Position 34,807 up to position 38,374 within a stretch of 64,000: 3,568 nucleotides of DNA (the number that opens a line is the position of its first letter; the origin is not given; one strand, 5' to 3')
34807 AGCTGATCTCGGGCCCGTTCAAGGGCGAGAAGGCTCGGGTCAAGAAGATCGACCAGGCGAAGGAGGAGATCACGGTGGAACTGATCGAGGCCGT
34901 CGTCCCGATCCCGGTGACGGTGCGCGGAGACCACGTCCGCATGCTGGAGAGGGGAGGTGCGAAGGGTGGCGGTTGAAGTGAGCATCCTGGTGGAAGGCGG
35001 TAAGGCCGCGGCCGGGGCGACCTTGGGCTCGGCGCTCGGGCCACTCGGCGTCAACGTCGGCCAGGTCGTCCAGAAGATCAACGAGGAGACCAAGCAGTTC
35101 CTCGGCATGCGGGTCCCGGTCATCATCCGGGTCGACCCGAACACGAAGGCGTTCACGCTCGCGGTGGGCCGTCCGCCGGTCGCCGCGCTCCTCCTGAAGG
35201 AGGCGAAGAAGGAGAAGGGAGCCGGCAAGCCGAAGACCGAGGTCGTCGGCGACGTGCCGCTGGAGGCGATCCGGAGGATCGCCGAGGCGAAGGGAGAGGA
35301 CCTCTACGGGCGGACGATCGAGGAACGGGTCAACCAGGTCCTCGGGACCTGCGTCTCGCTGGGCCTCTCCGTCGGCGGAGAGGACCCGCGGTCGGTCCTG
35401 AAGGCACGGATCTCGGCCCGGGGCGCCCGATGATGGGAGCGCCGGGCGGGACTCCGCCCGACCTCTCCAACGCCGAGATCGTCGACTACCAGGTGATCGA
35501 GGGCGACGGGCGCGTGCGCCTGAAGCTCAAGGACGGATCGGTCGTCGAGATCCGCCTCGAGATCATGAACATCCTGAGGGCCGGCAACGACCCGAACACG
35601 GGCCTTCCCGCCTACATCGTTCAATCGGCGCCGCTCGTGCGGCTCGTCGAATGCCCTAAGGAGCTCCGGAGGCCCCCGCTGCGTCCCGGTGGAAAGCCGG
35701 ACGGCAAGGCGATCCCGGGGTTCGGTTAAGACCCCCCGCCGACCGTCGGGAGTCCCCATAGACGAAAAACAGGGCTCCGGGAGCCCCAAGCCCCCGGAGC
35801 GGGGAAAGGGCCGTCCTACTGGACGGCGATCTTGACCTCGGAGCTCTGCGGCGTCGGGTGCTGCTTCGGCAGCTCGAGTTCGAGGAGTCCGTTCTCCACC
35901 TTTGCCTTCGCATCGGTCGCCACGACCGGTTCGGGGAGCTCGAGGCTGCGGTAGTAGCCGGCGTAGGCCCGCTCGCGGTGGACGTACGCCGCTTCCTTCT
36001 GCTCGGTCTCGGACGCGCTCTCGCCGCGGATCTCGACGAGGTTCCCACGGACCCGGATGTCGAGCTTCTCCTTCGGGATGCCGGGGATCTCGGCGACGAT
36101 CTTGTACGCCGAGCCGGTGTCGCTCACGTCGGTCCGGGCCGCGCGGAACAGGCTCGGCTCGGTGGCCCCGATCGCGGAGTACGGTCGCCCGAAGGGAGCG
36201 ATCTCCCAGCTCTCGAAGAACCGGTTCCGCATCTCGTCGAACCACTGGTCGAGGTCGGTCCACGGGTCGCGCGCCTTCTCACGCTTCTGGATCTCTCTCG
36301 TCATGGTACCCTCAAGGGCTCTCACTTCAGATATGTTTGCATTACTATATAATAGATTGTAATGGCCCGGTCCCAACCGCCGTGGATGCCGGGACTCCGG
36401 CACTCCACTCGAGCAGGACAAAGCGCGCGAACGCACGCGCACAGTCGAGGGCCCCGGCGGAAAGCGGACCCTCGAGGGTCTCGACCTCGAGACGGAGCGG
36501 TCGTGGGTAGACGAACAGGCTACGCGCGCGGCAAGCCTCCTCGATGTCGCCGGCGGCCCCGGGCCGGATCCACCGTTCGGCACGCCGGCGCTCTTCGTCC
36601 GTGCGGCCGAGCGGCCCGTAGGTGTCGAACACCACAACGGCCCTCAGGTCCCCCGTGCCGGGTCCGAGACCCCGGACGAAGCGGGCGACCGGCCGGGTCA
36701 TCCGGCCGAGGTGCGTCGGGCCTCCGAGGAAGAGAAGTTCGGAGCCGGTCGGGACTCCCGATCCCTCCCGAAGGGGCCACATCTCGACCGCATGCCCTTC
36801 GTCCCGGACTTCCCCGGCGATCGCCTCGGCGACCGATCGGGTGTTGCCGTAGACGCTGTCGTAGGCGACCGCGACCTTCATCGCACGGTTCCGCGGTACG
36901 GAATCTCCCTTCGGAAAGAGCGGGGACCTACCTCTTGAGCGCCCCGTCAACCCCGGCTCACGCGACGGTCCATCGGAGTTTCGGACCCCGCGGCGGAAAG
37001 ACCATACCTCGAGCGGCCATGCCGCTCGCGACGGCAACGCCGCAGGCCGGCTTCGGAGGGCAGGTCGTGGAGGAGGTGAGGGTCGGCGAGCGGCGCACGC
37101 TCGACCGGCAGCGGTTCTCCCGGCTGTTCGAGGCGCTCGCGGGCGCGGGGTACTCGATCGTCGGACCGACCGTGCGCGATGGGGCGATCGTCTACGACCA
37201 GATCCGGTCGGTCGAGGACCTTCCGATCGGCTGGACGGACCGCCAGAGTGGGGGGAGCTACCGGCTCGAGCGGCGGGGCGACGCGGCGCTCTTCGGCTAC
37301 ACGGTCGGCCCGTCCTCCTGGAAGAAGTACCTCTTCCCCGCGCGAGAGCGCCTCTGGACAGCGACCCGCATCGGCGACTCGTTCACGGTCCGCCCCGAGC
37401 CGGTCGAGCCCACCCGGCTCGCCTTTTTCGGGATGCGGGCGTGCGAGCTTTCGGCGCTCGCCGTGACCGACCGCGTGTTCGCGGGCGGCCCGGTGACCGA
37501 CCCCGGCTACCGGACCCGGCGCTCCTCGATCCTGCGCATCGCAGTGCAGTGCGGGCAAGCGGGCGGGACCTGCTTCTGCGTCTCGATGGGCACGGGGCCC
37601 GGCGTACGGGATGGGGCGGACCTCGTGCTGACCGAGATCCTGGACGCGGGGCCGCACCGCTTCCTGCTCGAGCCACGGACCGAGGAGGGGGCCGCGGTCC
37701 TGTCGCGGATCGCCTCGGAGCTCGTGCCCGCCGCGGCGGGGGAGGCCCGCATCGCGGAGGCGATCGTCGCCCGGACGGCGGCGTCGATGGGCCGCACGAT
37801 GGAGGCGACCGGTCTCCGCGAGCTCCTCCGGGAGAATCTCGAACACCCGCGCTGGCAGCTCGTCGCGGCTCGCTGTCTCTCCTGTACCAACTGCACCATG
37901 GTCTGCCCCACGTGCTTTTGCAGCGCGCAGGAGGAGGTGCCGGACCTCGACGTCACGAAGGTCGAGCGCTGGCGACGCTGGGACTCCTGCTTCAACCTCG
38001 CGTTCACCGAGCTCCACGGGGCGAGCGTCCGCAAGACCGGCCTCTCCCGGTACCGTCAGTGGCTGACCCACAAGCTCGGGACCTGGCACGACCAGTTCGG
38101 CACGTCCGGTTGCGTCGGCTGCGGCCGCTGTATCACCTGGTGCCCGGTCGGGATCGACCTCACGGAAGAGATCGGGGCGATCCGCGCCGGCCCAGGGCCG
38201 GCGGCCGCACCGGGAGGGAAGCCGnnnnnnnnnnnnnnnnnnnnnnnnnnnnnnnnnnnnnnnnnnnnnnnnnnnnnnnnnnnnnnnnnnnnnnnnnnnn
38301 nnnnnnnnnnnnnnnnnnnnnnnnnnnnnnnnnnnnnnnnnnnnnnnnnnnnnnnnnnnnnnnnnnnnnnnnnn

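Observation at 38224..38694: Cyclic-nucleotide-binding-domain protein translationally coupled inside the hydrogenase operon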

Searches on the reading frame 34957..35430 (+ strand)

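Call 71: search_protein_families(library=pfam, proteins=[window:34957-35430:+], max_evalue=0.01)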
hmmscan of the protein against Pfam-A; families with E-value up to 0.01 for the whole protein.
window:34957-35430:+ (158 aa): 3 families
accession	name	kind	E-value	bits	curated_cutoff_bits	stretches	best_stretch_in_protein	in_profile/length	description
PF03946.19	Ribosomal_L11_N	-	1.4e-19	70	32.9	1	8-63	1-56/58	Ribosomal protein L11, N-terminal domain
PF00298.24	Ribosomal_L11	-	2.3e-19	70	21.4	1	72-139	2-69/69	Ribosomal protein L11, RNA binding domain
PF01996.21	F420_ligase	-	0.00024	21.1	25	1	33-129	122-193/218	F420-0:Gamma-glutamyl ligase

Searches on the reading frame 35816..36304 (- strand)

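Call 71: search_protein_families(library=pfam, proteins=[window:35816-36304:-], max_evalue=0.01)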
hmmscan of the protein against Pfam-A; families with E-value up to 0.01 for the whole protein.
window:35816-36304:- (162 aa): 1 family
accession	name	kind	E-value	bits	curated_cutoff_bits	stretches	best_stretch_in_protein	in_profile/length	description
PF00011.27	HSP20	-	1.5e-18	67.2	20.8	1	61-162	3-102/102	Hsp20/alpha crystallin family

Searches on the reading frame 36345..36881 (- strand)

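Call 71: search_protein_families(library=pfam, proteins=[window:36345-36881:-], max_evalue=0.01)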
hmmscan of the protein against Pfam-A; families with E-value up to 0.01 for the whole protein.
window:36345-36881:- (178 aa): 3 families
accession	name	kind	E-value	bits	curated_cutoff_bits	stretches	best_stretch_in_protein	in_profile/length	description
PF12724.12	Flavodoxin_5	-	2.3e-07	31.7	27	1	5-70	2-67/145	Flavodoxin domain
PF00258.30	Flavodoxin_1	-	0.0022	18.6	25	1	5-34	1-30/143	Flavodoxin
PF12641.12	Flavodoxin_3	-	0.003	17.8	27.5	1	5-68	2-62/160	Flavodoxin domain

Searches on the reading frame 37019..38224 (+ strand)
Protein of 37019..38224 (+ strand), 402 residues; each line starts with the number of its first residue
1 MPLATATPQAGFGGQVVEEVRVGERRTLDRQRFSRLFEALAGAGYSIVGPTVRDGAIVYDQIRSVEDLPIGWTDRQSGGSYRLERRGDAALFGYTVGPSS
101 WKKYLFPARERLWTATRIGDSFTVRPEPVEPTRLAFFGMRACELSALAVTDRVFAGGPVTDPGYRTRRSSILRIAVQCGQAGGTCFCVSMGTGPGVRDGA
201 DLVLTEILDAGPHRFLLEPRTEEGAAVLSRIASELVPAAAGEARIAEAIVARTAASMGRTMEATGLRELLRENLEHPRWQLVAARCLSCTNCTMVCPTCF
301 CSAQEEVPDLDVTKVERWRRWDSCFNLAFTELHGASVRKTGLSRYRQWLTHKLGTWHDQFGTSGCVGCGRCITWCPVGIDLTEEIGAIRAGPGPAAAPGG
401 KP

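Call 11: search_protein_families(library=pfam, proteins=[window:37019-38224:+], max_evalue=0.01)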
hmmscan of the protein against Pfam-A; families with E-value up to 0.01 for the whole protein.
window:37019-38224:+ (402 aa): 13 families
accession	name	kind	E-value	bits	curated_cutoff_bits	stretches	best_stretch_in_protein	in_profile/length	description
PF17179.9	Fer4_22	-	2.7e-31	108.7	27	1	285-379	1-95/95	4Fe-4S dicluster domain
PF12838.12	Fer4_7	-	1.2e-08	35.7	27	2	359-379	32-52/52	4Fe-4S dicluster domain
PF13534.11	Fer4_17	-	3.7e-07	31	22.2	0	272-298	32-58/61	4Fe-4S dicluster domain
PF13237.11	Fer4_10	-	1.9e-06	28.1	25.5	1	362-385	6-32/53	4Fe-4S dicluster domain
PF13746.11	Fer4_18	-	3e-06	27.9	27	1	356-383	52-79/114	4Fe-4S dicluster domain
PF12797.12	Fer4_2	-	9.6e-06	25.7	24.5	1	362-377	7-22/22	4Fe-4S binding domain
PF25160.1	LdpA_Fe-S-bd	-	4.1e-05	23.7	27.6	1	362-378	25-41/49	LdpA Fe-S cluster-binding domain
PF14697.11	Fer4_21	-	9.7e-05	22.9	35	0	362-377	38-53/59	4Fe-4S dicluster domain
PF13183.11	Fer4_8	-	0.00011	23.1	27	1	283-379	2-68/68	4Fe-4S dicluster domain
PF13187.11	Fer4_9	-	0.00078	19.9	27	0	285-378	1-50/52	4Fe-4S dicluster domain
PF00037.32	Fer4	-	0.0013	18.9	21.1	0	365-378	8-21/24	4Fe-4S binding domain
PF13484.11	Fer4_16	-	0.002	19.3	30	0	365-378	2-15/66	4Fe-4S double cluster binding domain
PF12798.12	Fer4_3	-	0.0044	18.2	27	1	365-379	1-15/15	4Fe-4S binding domain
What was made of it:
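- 37019..38227 (+): Hydrogenase beta subunit (FeS; HydB/AsrA-like), 402 aa. Its TGA stop overlaps the GTG of the CNB gene (GTGA). Pfam Fer4_22 E=2.7e-31 (call 11).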

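Call 38: search_solved_structures(query=window:37019-38224:+, max_evalue=0.001)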
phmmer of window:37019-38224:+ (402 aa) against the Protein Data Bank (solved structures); distinct sequences matched with E-value up to 0.001: 2.
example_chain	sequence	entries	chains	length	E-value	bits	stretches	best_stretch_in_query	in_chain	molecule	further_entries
9nez_B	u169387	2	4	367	1.1e-29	106.9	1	101-382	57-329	Sulfhydrogenase 1 subunit beta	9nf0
9t1s_M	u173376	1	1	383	0.00053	22.3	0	209-302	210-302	formate dehydrogenase (coenzyme F420)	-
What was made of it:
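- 37019..38227 (+): PDB 9nez_B sulfhydrogenase 1 beta E=1.1e-29 (call 38).
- Closest known: Pyrococcus furiosus sulfhydrogenase I. Same: SHI beta gives E=1.1e-29 (call 38).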

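Call 54: search_dna_similar(query=window:37019-38224:+, collection=plasmids, mode=protein, max_evalue=1e-10, max_rows=40)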
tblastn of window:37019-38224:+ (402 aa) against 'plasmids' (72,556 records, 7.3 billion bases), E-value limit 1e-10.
Records with a match: 52; places in all: 54; records where one place covers at least 80% of the query: 14.
Best place of each record, by identity: <60% 52.
By first word of the organism name: Escherichia 17; Clostridium 9; Rhodococcus 6; Streptomyces 5; Paraclostridium 3; Burkholderia 2; Cetobacterium 2; Paraburkholderia 1; Pandoraea 1; Photobacterium 1; and 5 more.
By predicted mobility (MOB-suite, as given by PLSDB): non-mobilizable 30; conjugative 16; mobilizable 6.
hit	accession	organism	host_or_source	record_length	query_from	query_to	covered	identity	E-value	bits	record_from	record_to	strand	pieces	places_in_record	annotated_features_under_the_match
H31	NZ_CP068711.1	Burkholderia thailandensis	soil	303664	27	389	90%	59.0%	1e-133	429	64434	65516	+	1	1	4Fe-4S dicluster domain-containing protein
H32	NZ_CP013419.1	Burkholderia savannae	soil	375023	28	389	90%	56.1%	2e-127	411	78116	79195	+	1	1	4Fe-4S dicluster domain-containing protein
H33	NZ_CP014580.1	Paraburkholderia phytofirmans OLGA172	-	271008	28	389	90%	55.2%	5e-125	405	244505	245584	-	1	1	4Fe-4S dicluster domain-containing protein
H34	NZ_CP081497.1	Streptomyces sp. BHT-5-2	whole organism,plant soil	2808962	33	389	89%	53.5%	8e-114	372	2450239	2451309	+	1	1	none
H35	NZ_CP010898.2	Pandoraea vervacti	bacteria,uncultivated field soil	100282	36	389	88%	53.1%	3e-117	382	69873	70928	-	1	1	4Fe-4S dicluster domain-containing protein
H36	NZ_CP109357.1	Streptomyces sp. NBC_01562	-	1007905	27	389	90%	51.0%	6e-114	373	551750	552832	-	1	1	record has no annotation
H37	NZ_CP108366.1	Streptomyces sp. NBC_01340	-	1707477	27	389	90%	51.0%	6e-114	373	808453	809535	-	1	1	none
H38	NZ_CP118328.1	Rhodococcus sp. DK17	pure culture,crude oil-contaminated soil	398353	28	388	90%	48.5%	1e-99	332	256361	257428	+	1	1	4Fe-4S dicluster domain-containing protein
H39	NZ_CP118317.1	Rhodococcus sp. DK180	pure culture,crude oil-contaminated soil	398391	28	388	90%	48.5%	1e-99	332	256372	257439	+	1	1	4Fe-4S dicluster domain-containing protein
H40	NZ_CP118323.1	Rhodococcus sp. DK176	pure culture,crude oil-contaminated soil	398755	28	388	90%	48.5%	1e-99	332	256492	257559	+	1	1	4Fe-4S dicluster domain-containing protein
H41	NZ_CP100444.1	Streptomyces rimosus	pure culture,OTC cluster deletion ...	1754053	45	389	86%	50.6%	2e-103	342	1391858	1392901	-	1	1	record has no annotation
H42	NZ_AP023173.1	Rhodococcus qingshengii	-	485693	28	384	89%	48.6%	1e-100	335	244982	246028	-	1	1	4Fe-4S dicluster domain-containing protein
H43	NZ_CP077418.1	Rhodococcus qingshengii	pure culture,oil-contaminated water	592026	28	384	89%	48.6%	1e-100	335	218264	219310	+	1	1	4Fe-4S dicluster domain-containing protein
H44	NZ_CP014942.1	Rhodococcus sp. BH4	cell culture,sludge of membrane ...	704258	28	384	89%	48.6%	1e-100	335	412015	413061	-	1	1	4Fe-4S dicluster domain-containing protein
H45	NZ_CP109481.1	Streptomyces sp. NBC_01450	-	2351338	110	389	70%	52.9%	6e-88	298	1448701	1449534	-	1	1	none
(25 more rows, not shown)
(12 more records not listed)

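Call 55: get_annotated_region(hit=H37, flank=7000)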
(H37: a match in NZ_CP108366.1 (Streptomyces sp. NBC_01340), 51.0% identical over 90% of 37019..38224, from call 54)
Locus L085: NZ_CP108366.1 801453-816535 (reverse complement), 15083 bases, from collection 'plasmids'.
description: Streptomyces sp. NBC_01340 plasmid unnamed1, complete sequence
organism: Streptomyces sp. NBC_01340 (NCBI taxid 2903830)
taxonomy: Bacteria; Actinomycetota; Actinomycetes; Kitasatosporales; Streptomycetaceae; Streptomyces; Streptomyces sp. NBC 01340
host: -; source: -; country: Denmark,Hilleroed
typing (MOB-suite, as given by PLSDB): mobilizable; replicon rep_cluster_1879,rep_cluster_1910; relaxase MOBP
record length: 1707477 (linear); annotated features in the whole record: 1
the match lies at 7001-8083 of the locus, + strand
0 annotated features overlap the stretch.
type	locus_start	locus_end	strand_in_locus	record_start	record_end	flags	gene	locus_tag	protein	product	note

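Call 56: get_annotated_region(hit=H38, flank=7000)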
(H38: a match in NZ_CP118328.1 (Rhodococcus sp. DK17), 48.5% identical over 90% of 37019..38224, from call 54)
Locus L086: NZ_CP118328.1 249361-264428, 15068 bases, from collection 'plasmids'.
description: Rhodococcus sp. DK17 plasmid pDK1, complete sequence
organism: Rhodococcus sp. DK17 (NCBI taxid 186196)
taxonomy: Bacteria; Actinomycetota; Actinomycetes; Mycobacteriales; Nocardiaceae; Rhodococcus; Rhodococcus sp. DK17
host: -; source: pure culture,crude oil-contaminated soil; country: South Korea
typing (MOB-suite, as given by PLSDB): non-mobilizable; replicon rep_cluster_313
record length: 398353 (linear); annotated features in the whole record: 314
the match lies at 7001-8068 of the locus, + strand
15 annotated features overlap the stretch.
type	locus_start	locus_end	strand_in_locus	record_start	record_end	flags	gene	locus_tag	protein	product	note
CDS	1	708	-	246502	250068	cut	otsB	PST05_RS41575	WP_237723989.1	trehalose-phosphatase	GO:0005992 - trehalose biosynthetic process [Evidence IEA]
CDS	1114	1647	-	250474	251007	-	-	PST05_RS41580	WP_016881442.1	flavodoxin domain-containing protein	-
CDS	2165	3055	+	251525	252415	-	-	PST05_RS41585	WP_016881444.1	universal stress protein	-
CDS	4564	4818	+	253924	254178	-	-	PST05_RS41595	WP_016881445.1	SHOCT domain-containing protein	-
CDS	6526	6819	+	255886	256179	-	-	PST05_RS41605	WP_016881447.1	DUF1876 domain-containing protein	-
CDS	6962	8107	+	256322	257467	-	-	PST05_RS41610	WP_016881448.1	4Fe-4S dicluster domain-containing protein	-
CDS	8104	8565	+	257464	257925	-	-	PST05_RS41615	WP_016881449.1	cyclic nucleotide-binding domain-containing protein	-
CDS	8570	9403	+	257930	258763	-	-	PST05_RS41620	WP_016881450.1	FAD/NAD(P)-binding protein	-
CDS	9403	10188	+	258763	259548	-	-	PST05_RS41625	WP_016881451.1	oxidoreductase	-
CDS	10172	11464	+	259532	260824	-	-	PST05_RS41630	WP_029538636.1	nickel-dependent hydrogenase large subunit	-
CDS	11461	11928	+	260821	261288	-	-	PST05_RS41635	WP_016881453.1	hydrogenase maturation protease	-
CDS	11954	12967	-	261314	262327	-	-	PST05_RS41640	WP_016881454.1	hypothetical protein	-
CDS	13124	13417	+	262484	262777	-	-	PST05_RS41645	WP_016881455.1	hypothetical protein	-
CDS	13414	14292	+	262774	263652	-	-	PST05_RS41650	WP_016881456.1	universal stress protein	-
CDS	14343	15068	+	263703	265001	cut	-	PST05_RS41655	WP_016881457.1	DUF4010 domain-containing protein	-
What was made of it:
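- The annotated Rhodococcus DK17 plasmid operon has the same order (call 56).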

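Call 67: search_protein_families(library=ncbifam, proteins=[window:37019-38224:+], max_evalue=0.001)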
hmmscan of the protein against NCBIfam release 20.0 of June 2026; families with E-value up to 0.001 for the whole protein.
window:37019-38224:+ (402 aa): 12 families
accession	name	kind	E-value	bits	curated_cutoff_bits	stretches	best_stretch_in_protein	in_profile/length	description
NF040829.1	sulfhyd_ShyB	equivalog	1.1e-34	119.9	690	1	129-385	79-326/334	NAD(P)-dependent hydrogenase/sulfhydrogenase 2 subunit beta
NF040833.1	sulfhyd_HydB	equivalog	1.7e-34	119.3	750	1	99-388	55-335/367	NADPH-dependent hydrogenase/sulfhydrogenase 1 subunit beta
TIGR02910.1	sulfite_red_A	equivalog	9.4e-30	104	323.15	1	134-385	90-323/334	anaerobic sulfite reductase subunit AsrA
NF038196.1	ferrodoxin_EFR1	subfamily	1.1e-05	25.5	75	0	256-299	156-199/242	EFR1 family ferrodoxin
TIGR02745.1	ccoG_rdxA_fixG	equivalog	5.2e-05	22.4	316.7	0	361-381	229-249/435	cytochrome c oxidase accessory protein CcoG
NF045796.1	DsrK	equivalog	7.6e-05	21.5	400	0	249-299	85-133/453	sulfate reduction electron transfer complex DsrMKJOP subunit DsrK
NF009053.0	PRK12387.1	subfamily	8.4e-05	22.4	204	0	275-302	64-91/180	formate hydrogenlyase complex iron-sulfur subunit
TIGR02512.1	FeFe_hydrog_A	subfamily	8.9e-05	21.5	405.95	0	357-378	44-65/375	[FeFe] hydrogenase, group A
TIGR01971.1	NuoI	subfamily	9.2e-05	22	113.05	0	278-299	75-96/121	NADH-quinone oxidoreductase, chain I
NF040864.1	HgcB_ferredoxin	equivalog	0.00016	21.4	99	0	362-379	13-30/93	mercury methylation ferredoxin HgcB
NF006076.0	PRK08222.1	equivalog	0.00025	20.9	270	0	274-302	63-91/181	hydrogenase 4 subunit H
NF040763.1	FeFe_hydrog_A6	exception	0.00034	19.1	765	0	357-379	182-204/571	NADH-dependent [FeFe] hydrogenase, group A6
